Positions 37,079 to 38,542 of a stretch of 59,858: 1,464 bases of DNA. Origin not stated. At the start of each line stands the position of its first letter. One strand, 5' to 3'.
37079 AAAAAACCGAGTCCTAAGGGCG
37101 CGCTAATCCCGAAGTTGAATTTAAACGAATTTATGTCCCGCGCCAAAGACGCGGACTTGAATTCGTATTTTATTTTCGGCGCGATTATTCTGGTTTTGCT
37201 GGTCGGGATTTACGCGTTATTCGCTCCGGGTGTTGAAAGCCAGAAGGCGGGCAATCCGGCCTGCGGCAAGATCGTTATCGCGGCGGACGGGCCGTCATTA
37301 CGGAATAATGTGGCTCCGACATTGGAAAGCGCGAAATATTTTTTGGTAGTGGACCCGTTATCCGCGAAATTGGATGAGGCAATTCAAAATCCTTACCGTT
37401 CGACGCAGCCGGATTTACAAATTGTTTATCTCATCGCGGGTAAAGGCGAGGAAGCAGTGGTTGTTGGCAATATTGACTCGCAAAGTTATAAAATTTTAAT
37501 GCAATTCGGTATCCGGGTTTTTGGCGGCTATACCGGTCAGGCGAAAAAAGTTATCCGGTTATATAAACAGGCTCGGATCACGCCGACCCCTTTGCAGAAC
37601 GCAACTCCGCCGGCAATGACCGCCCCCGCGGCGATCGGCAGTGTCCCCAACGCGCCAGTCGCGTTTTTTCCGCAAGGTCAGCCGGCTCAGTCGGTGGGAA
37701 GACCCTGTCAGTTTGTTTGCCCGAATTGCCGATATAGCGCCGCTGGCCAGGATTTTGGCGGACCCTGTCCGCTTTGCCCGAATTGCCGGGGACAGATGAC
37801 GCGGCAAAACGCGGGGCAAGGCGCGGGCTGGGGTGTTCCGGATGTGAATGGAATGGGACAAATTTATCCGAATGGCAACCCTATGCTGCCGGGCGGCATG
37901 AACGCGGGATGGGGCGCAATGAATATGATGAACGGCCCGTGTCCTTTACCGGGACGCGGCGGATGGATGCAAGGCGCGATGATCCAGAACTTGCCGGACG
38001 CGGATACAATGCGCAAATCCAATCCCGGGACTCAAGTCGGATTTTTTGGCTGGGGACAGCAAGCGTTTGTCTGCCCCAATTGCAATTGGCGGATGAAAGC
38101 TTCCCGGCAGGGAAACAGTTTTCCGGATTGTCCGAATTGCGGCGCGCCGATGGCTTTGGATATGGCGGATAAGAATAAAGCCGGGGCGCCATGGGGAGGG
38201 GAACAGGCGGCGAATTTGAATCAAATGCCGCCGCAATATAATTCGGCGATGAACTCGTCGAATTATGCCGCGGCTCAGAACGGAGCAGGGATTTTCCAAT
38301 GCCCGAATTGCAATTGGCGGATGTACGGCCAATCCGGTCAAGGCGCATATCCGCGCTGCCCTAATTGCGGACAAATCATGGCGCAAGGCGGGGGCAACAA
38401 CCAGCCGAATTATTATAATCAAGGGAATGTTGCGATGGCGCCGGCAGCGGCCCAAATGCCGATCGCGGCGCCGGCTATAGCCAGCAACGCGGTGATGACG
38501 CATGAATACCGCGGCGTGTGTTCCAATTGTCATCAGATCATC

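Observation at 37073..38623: Membrane protein joining a NifX-like domain, three CPNC ribbon repeats and a magnetochrome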

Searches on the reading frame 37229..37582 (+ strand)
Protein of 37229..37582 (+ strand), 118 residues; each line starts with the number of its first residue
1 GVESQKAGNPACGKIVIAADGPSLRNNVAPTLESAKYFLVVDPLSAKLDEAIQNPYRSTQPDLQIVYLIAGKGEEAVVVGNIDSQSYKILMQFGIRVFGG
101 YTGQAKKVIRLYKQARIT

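Call 35: search_solved_structures(query=window:37229-37582:+, max_evalue=10, show_alignments=3)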
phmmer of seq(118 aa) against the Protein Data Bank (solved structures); distinct sequences matched with E-value up to 10: 7.
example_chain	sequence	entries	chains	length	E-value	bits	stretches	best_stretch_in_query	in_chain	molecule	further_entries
1eo1_A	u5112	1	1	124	3.1e-06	30.6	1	14-114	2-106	HYPOTHETICAL PROTEIN MTH1175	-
1rdu_A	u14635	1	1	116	0.00013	25.3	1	14-117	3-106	conserved hypothetical protein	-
2wfb_A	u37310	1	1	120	0.043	17.3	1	14-103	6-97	PUTATIVE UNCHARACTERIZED PROTEIN ORP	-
2yx6_A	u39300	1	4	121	0.16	15.4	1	17-112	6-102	Hypothetical protein PH0822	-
1t3v_A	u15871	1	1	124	0.37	14.2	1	36-115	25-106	conserved hypothetical protein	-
1o13_A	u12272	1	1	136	0.45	14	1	35-115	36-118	probable NifB protein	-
7vmx_B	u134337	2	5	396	1.2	12.6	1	19-83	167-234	Elongation factor Tu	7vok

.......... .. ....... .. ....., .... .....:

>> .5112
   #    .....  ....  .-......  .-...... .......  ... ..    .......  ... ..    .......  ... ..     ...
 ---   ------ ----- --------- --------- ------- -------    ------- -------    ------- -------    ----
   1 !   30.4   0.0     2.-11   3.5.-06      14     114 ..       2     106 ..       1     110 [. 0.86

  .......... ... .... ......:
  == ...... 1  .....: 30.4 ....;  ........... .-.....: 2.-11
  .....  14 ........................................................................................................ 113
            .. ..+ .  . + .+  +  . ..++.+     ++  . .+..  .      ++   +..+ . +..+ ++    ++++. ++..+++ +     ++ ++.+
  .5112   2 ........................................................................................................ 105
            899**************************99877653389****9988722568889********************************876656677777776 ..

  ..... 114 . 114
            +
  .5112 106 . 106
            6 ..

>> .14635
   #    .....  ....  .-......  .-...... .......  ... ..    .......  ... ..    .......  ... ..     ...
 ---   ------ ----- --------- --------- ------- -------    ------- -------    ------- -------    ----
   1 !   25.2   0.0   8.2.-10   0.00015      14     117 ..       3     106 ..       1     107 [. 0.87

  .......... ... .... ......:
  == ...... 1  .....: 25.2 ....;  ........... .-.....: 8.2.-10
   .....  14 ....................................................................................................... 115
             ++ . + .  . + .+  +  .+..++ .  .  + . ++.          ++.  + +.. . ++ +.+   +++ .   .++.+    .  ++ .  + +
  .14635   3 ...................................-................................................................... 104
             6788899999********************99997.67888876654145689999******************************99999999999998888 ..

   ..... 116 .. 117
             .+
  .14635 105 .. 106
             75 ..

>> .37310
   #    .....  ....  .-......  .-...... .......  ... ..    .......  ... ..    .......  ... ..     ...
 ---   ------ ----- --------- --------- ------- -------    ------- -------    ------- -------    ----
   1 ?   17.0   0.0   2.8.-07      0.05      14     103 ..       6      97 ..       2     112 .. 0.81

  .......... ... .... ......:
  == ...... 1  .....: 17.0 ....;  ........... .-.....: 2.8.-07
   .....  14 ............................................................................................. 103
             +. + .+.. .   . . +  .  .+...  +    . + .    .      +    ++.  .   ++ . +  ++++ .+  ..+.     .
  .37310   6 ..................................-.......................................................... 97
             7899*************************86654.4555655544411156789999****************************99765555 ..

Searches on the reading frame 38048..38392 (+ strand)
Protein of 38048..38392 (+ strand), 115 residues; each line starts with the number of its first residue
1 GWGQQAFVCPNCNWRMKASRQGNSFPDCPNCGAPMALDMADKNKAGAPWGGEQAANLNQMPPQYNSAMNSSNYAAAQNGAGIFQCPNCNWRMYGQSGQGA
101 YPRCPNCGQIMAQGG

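Call 36: search_solved_structures(query=window:38048-38392:+, max_evalue=10, show_alignments=3)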
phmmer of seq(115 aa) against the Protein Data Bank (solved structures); distinct sequences matched with E-value up to 10: 11.
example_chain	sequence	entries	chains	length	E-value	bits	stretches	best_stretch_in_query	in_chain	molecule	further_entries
9e71_Bc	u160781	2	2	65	0.13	15.5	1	12-108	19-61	Small zinc finger protein HVO-2753-like zinc-binding pocket domain-containing protein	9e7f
8yoz_A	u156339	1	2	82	0.21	14.8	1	7-42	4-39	Transcription factor zinc-finger domain-containing protein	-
1u85_A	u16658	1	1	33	1.1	12.5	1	79-92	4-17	Kruppel-like factor 3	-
3g4s_Z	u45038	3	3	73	1.3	12.3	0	77-98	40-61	50S ribosomal protein L37Ae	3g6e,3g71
1s72_Z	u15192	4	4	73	1.3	12.2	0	77-98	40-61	50S ribosomal protein L37Ae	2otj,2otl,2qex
9fhl_C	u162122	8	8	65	1.3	12.2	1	83-108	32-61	Small zinc finger protein HVO-2753-like zinc-binding pocket domain-containing protein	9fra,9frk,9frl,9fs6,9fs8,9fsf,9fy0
3cpw_Y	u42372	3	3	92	2.3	11.4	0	77-98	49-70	50S ribosomal protein L37Ae | RPL37AE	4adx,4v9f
1vq4_Z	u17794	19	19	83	2.6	11.3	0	77-98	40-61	50S ribosomal protein L37Ae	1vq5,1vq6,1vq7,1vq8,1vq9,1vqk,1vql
2qa4_Z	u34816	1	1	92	2.9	11.1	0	77-98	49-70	50S ribosomal protein L37Ae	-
9fny_A1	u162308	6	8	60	6.4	10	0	8-34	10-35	RNA-binding protein | Zn-ribbon RNA-binding protein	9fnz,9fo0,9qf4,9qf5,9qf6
3cc2_Z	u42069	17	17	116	7.6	9.8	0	67-97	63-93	50S ribosomal protein L37Ae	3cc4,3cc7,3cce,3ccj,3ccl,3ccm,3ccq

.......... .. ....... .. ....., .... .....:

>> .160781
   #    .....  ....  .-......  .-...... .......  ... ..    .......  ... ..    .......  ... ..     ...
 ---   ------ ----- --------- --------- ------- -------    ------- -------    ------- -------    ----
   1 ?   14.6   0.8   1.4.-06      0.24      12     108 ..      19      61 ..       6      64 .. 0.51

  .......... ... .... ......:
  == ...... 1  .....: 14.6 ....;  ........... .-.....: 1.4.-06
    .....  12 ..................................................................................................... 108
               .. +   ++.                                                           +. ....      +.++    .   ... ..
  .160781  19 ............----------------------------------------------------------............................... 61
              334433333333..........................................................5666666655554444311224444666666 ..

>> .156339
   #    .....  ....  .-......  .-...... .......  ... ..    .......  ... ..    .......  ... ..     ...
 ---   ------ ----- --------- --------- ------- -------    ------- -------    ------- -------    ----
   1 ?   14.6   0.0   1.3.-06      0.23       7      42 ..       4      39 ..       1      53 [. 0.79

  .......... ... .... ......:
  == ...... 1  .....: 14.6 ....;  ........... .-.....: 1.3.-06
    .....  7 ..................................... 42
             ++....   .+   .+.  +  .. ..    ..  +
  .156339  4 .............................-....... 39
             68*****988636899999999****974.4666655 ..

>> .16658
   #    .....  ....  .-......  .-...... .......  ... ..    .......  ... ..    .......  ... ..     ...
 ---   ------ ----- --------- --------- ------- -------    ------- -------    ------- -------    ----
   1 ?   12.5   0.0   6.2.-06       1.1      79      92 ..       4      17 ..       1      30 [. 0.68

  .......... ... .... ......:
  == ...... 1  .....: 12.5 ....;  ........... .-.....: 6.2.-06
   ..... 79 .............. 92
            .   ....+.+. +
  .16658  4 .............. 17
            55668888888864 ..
